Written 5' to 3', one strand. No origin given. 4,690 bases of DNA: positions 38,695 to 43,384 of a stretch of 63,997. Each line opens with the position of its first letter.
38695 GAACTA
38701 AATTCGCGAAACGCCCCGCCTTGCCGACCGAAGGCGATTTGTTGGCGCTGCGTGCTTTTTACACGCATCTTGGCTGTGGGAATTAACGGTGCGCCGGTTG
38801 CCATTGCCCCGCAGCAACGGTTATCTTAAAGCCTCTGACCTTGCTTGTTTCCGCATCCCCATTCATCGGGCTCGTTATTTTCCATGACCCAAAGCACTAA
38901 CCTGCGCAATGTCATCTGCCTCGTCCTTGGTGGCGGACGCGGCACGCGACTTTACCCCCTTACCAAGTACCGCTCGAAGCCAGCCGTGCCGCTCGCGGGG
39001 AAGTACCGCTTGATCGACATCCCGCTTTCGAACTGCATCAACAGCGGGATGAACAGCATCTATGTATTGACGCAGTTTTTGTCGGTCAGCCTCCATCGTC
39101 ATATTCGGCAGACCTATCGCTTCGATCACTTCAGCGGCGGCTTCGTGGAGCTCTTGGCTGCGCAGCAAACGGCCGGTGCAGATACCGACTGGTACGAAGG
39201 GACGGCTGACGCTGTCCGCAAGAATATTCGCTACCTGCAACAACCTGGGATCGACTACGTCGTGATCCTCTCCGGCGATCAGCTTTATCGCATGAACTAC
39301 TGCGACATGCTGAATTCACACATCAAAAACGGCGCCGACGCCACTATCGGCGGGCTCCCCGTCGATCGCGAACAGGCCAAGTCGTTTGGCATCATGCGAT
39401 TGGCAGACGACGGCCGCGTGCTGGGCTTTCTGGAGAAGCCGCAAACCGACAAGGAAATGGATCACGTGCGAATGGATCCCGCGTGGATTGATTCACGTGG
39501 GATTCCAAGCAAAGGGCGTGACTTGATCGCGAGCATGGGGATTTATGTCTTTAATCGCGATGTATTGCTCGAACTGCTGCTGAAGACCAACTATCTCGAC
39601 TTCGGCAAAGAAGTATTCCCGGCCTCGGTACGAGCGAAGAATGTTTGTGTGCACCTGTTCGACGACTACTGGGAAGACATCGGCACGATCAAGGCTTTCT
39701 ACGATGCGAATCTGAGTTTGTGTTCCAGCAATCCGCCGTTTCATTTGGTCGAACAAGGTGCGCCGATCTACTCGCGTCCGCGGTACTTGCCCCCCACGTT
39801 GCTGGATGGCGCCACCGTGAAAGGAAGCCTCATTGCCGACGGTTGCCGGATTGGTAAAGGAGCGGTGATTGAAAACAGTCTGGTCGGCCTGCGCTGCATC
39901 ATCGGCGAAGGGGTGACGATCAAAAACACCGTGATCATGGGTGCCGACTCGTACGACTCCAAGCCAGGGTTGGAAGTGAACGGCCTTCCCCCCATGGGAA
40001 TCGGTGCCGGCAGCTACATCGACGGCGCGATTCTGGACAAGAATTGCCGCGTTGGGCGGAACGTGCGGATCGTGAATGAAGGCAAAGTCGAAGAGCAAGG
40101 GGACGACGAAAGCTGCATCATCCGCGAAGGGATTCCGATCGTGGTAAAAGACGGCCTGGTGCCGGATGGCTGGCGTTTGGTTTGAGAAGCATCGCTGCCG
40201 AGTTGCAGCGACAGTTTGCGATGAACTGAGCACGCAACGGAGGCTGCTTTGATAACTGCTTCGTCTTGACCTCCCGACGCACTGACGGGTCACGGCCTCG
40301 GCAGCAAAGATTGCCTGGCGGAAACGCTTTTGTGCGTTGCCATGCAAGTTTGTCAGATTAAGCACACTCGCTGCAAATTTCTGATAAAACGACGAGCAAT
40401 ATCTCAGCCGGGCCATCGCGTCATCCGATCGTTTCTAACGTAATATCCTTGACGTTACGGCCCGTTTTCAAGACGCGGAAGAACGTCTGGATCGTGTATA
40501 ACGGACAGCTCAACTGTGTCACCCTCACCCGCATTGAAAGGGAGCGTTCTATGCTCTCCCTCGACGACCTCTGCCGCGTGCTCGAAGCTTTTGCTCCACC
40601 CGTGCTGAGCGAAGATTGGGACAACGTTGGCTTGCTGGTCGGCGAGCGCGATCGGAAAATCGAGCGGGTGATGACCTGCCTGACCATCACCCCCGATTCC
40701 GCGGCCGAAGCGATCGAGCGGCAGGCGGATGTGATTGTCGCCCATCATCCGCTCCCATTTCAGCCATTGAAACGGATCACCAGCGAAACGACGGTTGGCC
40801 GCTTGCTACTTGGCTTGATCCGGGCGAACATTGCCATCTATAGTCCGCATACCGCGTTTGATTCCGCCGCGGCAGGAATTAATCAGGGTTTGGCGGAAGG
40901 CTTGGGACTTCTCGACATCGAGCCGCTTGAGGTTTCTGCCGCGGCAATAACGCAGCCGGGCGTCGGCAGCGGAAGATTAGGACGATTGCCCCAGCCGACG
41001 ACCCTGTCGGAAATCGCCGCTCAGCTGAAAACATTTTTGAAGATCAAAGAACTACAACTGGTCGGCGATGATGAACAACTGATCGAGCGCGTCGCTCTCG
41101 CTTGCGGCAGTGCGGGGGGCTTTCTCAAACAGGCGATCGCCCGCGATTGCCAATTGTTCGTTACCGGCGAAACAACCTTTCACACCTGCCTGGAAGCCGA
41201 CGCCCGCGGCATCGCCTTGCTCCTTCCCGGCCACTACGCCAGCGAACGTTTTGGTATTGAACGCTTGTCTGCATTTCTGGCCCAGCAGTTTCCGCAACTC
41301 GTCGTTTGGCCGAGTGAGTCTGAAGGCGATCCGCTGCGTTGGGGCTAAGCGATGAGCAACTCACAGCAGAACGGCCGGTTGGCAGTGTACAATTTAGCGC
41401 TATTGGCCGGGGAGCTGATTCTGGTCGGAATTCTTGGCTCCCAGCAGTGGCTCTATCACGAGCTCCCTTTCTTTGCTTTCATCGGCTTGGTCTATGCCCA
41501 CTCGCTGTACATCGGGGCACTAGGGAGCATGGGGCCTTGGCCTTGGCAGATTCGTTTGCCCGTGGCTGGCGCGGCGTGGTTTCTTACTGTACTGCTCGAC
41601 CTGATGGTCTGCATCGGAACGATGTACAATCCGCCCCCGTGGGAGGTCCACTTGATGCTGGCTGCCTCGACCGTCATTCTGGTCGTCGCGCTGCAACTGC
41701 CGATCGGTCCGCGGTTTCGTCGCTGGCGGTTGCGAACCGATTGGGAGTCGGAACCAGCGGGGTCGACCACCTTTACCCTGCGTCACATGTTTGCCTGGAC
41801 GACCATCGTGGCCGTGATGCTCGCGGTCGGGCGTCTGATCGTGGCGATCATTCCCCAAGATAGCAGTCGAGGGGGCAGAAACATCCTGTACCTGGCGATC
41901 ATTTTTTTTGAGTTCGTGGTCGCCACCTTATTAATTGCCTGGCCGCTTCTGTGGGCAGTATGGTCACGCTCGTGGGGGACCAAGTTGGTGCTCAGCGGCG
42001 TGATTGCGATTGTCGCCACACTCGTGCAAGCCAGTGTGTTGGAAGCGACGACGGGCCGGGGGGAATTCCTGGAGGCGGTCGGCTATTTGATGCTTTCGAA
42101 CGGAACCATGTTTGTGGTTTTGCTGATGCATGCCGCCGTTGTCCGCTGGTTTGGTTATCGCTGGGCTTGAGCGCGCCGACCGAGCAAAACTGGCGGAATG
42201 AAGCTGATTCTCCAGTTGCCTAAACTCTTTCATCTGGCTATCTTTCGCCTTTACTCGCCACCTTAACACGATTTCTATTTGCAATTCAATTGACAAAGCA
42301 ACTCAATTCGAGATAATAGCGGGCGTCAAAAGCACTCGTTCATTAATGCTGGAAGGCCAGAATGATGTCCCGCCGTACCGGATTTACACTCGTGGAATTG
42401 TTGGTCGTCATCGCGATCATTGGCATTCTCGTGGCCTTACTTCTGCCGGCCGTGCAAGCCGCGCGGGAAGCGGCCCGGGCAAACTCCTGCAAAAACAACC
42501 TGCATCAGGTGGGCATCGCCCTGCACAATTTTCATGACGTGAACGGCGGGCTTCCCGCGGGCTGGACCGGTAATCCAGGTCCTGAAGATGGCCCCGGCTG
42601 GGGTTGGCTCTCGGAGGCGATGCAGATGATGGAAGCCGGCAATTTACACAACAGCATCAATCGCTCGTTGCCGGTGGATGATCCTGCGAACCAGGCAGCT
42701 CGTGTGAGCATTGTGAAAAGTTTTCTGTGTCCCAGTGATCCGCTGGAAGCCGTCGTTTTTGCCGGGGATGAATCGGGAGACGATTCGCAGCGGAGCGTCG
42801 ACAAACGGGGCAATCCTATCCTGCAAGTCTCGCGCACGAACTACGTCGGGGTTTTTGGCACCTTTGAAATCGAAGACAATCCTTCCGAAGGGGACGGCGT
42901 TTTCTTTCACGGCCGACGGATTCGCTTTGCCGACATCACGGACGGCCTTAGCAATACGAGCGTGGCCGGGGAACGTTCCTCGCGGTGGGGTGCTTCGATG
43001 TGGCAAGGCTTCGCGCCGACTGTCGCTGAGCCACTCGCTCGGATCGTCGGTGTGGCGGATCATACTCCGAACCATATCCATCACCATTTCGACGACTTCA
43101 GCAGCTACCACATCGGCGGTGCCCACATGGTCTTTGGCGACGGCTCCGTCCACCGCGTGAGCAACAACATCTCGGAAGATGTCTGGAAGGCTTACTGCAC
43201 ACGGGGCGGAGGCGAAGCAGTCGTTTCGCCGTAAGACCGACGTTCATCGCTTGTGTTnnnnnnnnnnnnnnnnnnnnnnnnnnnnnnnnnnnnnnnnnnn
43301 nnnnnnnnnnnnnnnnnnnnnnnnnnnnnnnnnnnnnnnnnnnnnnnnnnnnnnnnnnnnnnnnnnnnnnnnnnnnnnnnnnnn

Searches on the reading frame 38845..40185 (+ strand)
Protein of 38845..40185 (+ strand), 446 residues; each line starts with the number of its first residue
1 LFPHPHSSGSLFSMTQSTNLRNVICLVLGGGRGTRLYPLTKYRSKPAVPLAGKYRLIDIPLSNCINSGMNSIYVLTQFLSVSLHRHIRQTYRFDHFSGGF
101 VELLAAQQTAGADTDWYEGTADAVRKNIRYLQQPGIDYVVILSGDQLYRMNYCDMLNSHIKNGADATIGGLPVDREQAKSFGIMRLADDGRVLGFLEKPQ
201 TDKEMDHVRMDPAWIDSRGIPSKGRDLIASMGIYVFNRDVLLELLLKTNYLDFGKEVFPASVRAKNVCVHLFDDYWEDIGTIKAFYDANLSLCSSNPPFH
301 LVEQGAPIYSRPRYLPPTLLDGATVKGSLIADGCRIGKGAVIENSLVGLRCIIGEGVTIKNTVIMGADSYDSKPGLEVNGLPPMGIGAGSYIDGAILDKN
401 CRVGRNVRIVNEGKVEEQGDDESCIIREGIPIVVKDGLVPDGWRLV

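Call 3: search_protein_families(library=pfam, proteins=[window:38845-40185:+], max_evalue=0.01)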
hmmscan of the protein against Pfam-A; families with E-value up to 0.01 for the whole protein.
window:38845-40185:+ (446 aa): 8 families
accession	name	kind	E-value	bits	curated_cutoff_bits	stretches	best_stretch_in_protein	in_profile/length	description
PF00483.29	NTP_transferase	-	7.1e-59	199.8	21.2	1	26-292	3-242/245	Nucleotidyl transferase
PF25247.1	LbH_GLGC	-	3.9e-38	130.9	27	1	313-442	1-133/135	GLGC left-handed parallel beta-helix domain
PF25084.1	LbH_EIF2B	-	2.1e-09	37.8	54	1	327-365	21-59/105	EIF2B subunit epsilon LbH domain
PF24894.1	Hexapep_GlmU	-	1.8e-07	31.7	23.3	1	320-364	27-71/104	GlmU-like, C-terminal hexapeptide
PF00132.30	Hexapep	-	8.9e-07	28.8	27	1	328-361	2-36/36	Bacterial transferase hexapeptide (six repeats)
PF25087.1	GMPPB_C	-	6.4e-05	23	39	0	321-369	33-81/110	GMPPB C-terminal domain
PF07959.18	Fucose_pyrophosphorylase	-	0.00087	18.8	34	0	322-365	284-327/418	Fucose pyrophosphorylase domain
PF12804.13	NTP_transf_3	-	0.0022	18.6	27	1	25-167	1-119/160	MobA-like NTP transferase domain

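Call 4: search_protein_families(library=ncbifam, proteins=[window:38845-40185:+], max_evalue=0.01)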
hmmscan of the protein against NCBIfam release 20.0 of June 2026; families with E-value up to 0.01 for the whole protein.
window:38845-40185:+ (446 aa): 29 families (the best 25 are shown)
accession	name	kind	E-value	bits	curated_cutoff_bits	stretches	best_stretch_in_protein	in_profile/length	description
NF002772.0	PRK02862.1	equivalog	1.6e-179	597.2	537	1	21-444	2-428/429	glucose-1-phosphate adenylyltransferase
TIGR02091.1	glgC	equivalog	1.7e-133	445.2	424.9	1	23-410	1-363/364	glucose-1-phosphate adenylyltransferase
NF001947.0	PRK00725.1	subfamily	1.4e-94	317.3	470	1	14-366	8-366/426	glucose-1-phosphate adenylyltransferase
NF002023.0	PRK00844.1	subfamily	3.3e-91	306.1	458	1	20-436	4-405/408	glucose-1-phosphate adenylyltransferase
NF003670.0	PRK05293.1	equivalog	2.9e-87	293.1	470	1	21-367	3-332/382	glucose-1-phosphate adenylyltransferase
TIGR02092.1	glgD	equivalog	6.5e-38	130.7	236.6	1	34-410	14-355/370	glucose-1-phosphate adenylyltransferase subunit GlgD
NF052502.1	man1P_GTase_Rv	exception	3.7e-30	105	440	3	26-201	4-161/352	mannose-1-phosphate guanylyltransferase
TIGR03992.1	Arch_glmU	subfamily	6.5e-22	78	292.1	2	25-202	3-156/393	bifunctional sugar-1-phosphate nucleotidylyltransferase/acetyltransferase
TIGR01208.1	rmlA_long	equivalog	1.9e-16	59.9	320.25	2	26-202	3-162/353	glucose-1-phosphate thymidylyltransferase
NF041313.1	UDPGP_AglF_Halo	equivalog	1.3e-10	41.1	400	1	26-201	4-161/234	UTP--glucose-1-phosphate uridylyltransferase AglF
TIGR01207.1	rmlA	equivalog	5.3e-09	35.6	360.65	1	26-203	3-164/286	glucose-1-phosphate thymidylyltransferase RfbA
NF041173.1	Sug_nt_acttase_Thmprot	equivalog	1.1e-08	34.4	600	1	26-202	4-156/405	bifunctional sugar-1-phosphate nucleotidylyltransferase/acetyltransferase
NF045761.1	NAMPUrTaseMurU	equivalog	1.2e-06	28.6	250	1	26-94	4-71/226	N-acetylmuramate alpha-1-phosphate uridylyltransferase MurU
NF010935.0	PRK14355.1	equivalog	1.5e-06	27.1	718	0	22-203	3-163/459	bifunctional UDP-N-acetylglucosamine diphosphorylase/glucosamine-1-phosphate N-acetyltransferase GlmU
TIGR00454.1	TIGR00454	hypoth_equivalog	1.8e-05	24.7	174.7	1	25-103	3-78/183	TIGR00454 family protein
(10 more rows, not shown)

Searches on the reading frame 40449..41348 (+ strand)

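Call 3: search_protein_families(library=pfam, proteins=[window:40449-41348:+], max_evalue=0.01)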
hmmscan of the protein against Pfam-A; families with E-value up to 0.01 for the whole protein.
window:40449-41348:+ (299 aa): 1 family
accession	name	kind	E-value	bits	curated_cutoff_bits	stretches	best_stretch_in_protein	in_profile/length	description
PF01784.24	DUF34_NIF3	-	3.3e-76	256.7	23.4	1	38-291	3-252/256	Duf34/NIF3 (NGG1p interacting factor 3)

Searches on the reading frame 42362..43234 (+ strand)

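Call 42: search_protein_families(library=pfam, proteins=[window:42362-43234:+], max_evalue=0.0001)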
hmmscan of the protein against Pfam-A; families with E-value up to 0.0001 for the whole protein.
window:42362-43234:+ (290 aa): 2 families
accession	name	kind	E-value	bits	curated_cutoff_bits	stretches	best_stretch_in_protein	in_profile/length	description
PF07596.16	SBP_bac_10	-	2.3e-51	175.9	23.3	1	32-270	1-265/268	Protein of unknown function (DUF1559)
PF07963.17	N_methyl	-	8.1e-08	32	21.2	1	2-28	1-27/27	Prokaryotic N-terminal methylation motif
